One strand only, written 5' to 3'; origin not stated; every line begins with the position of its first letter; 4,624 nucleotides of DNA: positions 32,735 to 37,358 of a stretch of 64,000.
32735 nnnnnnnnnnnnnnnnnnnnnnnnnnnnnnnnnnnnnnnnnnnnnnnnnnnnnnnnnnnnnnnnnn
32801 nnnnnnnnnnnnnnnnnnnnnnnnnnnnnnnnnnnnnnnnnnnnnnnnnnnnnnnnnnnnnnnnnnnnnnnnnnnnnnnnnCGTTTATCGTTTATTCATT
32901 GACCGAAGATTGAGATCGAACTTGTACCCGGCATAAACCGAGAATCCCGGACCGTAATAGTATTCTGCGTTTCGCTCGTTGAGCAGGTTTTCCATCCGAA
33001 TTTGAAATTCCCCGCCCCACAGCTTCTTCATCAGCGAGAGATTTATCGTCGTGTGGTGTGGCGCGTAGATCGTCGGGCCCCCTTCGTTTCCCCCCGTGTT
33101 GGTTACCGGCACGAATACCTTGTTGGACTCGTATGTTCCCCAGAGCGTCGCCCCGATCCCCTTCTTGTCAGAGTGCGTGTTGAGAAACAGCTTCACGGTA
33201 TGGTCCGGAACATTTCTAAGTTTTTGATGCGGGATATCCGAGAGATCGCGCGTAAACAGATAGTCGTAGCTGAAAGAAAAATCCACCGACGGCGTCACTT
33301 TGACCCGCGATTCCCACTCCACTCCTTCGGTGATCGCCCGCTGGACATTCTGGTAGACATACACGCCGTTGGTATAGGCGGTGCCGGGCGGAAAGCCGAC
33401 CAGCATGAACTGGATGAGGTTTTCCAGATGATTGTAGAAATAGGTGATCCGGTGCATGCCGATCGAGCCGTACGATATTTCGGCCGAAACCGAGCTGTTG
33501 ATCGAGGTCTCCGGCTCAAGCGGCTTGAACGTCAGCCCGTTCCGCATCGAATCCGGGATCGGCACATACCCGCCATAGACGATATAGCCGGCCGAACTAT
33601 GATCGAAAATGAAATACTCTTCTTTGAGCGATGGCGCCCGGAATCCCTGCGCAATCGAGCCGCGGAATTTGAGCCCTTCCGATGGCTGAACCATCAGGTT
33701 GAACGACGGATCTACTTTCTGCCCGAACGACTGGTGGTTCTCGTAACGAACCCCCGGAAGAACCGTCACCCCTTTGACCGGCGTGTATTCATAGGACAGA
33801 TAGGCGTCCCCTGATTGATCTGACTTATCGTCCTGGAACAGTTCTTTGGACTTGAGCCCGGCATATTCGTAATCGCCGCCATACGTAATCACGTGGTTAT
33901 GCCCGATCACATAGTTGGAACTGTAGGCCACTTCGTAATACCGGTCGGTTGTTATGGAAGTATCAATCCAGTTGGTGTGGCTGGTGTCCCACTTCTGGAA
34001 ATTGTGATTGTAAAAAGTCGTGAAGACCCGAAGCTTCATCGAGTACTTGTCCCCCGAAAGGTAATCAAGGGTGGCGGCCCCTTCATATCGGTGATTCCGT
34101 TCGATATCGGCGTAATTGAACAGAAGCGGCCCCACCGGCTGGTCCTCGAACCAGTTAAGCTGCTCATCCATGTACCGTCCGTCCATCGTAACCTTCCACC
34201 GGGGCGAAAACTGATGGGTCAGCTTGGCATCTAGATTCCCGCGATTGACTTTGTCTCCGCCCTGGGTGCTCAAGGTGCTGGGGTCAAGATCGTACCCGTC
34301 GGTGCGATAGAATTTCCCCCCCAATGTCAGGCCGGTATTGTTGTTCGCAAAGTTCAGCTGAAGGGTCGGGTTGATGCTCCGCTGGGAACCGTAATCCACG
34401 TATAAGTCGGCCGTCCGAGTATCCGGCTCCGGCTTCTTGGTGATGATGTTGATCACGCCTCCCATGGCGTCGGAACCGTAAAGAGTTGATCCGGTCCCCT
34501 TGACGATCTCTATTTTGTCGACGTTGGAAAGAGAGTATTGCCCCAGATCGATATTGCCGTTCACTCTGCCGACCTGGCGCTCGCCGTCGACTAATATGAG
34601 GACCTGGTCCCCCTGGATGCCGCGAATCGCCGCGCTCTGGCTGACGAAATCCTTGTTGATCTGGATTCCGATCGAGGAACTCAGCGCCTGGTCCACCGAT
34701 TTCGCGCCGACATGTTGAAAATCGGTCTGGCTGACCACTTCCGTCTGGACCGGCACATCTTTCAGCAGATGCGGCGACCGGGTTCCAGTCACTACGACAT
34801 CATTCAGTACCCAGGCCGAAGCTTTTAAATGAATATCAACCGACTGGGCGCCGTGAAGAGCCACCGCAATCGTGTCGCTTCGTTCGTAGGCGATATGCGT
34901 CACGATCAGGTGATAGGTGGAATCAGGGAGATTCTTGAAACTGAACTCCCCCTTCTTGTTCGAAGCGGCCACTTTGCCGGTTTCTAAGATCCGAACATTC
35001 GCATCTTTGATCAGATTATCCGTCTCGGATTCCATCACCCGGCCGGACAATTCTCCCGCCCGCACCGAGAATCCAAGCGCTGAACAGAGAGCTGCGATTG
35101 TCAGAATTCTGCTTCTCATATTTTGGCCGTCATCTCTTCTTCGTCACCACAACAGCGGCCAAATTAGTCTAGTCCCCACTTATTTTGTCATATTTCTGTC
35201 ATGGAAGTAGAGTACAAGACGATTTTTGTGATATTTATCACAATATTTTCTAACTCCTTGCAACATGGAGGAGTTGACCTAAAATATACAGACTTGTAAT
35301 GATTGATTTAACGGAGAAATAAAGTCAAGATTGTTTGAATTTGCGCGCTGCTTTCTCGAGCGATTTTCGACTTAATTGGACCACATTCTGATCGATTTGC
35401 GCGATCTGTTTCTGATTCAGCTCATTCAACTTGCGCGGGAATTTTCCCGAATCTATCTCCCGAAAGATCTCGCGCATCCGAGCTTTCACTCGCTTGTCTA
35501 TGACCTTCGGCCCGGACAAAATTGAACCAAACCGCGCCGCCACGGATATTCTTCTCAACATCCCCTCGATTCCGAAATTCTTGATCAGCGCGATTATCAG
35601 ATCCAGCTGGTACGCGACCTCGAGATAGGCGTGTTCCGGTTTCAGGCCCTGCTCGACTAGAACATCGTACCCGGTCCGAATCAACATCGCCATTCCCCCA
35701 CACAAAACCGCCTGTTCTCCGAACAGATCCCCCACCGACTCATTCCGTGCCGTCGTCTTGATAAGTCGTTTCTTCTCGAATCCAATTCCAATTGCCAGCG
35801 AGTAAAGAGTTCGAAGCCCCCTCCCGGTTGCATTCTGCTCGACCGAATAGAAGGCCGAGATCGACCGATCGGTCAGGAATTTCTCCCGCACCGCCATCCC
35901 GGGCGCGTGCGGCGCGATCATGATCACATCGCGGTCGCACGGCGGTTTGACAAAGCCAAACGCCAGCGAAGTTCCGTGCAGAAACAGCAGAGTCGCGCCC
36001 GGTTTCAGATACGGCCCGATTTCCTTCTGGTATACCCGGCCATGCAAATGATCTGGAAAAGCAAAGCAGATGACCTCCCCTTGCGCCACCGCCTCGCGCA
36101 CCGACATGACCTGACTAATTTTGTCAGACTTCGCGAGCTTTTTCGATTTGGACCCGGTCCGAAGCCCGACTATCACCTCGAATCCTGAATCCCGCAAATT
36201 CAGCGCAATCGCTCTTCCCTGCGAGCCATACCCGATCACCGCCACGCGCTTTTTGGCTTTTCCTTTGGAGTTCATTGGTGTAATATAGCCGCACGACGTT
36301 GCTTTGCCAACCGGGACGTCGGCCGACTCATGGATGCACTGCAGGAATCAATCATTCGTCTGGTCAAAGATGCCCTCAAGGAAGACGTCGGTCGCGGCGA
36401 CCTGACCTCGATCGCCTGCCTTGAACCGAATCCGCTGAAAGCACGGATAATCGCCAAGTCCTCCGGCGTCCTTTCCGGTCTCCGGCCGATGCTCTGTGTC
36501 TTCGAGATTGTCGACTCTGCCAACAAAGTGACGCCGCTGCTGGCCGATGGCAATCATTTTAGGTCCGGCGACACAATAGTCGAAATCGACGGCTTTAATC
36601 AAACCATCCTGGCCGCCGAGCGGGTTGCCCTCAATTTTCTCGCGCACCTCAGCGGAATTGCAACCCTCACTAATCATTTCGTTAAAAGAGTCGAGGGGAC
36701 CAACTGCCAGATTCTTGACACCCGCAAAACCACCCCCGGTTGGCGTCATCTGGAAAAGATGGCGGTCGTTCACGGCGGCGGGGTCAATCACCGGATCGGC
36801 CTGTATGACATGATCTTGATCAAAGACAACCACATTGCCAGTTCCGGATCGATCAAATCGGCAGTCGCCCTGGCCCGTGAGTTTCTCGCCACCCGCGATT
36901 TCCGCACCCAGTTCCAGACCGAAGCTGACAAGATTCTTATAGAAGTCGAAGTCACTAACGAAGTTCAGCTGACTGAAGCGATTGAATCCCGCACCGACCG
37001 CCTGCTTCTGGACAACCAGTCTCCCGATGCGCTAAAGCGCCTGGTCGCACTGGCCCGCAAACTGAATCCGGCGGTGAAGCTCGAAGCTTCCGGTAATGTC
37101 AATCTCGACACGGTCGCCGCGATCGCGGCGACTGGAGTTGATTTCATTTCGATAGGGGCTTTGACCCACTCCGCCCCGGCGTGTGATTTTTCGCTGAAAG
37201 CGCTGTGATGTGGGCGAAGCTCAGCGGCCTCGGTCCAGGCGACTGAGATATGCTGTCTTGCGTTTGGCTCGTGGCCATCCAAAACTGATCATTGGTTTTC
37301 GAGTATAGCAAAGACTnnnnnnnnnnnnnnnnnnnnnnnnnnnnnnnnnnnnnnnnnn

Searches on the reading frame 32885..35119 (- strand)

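Call 13: search_protein_families(library=pfam, proteins=[window:32885-35119:-], max_evalue=0.00001)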
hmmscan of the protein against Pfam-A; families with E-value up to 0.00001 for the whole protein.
window:32885-35119:- (744 aa): 4 families
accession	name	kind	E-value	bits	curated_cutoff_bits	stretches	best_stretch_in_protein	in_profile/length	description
PF00593.30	TonB_dep_Rec_b-barrel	-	3.5e-36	126.5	27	1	250-696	14-419/436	TonB dependent receptor-like, beta-barrel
PF07715.20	Plug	-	8.6e-21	74.9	23.9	1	120-222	3-107/107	TonB-dependent Receptor Plug Domain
PF13715.12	CarbopepD_reg_2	-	2.8e-14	53.4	32.2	1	24-110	1-88/88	CarboxypepD_reg-like domain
PF13620.12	CarboxypepD_reg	-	3.1e-10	40.7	32.3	1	24-98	2-81/82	Carboxypeptidase regulatory-like domain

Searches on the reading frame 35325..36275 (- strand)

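Call 13: search_protein_families(library=pfam, proteins=[window:35325-36275:-], max_evalue=0.00001)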
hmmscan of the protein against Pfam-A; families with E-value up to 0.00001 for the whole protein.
window:35325-36275:- (316 aa): 4 families
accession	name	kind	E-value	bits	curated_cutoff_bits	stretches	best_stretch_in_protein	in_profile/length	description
PF07991.19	KARI_N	-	4.2e-49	166.7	20.6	1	8-168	4-163/165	Acetohydroxy acid isomeroreductase, NADPH-binding domain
PF01450.25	KARI_C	-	3.8e-34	118.5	29.1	1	178-312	3-137/144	Ketol-acid reductoisomerase, C-terminal domain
PF03807.23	F420_oxidored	-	1.3e-08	35.7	21.6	1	10-77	1-71/94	NADP oxidoreductase coenzyme F420-dependent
PF03446.21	NAD_binding_2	-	7.2e-08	33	21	1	10-96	1-89/161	NAD binding domain of 6-phosphogluconate dehydrogenase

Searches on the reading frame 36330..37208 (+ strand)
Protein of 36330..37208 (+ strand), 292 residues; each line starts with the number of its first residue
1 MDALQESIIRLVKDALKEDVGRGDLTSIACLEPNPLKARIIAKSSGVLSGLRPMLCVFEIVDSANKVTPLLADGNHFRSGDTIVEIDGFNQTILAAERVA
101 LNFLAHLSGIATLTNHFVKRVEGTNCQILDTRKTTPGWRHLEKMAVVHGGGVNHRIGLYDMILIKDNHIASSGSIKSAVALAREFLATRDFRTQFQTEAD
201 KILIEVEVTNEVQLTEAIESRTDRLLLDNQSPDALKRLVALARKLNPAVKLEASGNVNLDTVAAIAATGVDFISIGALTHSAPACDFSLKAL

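Call 13: search_protein_families(library=pfam, proteins=[window:36330-37208:+], max_evalue=0.00001)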
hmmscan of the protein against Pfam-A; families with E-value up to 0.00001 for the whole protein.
window:36330-37208:+ (292 aa): 2 families
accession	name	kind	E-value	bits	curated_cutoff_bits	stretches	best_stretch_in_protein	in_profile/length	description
PF01729.25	QRPTase_C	-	2.2e-55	187.4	23.1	1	110-290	1-169/169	Quinolinate phosphoribosyl transferase, C-terminal domain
PF02749.22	QRPTase_N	-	2.8e-17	63.1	27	1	24-108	1-82/82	Quinolinate phosphoribosyl transferase, N-terminal domain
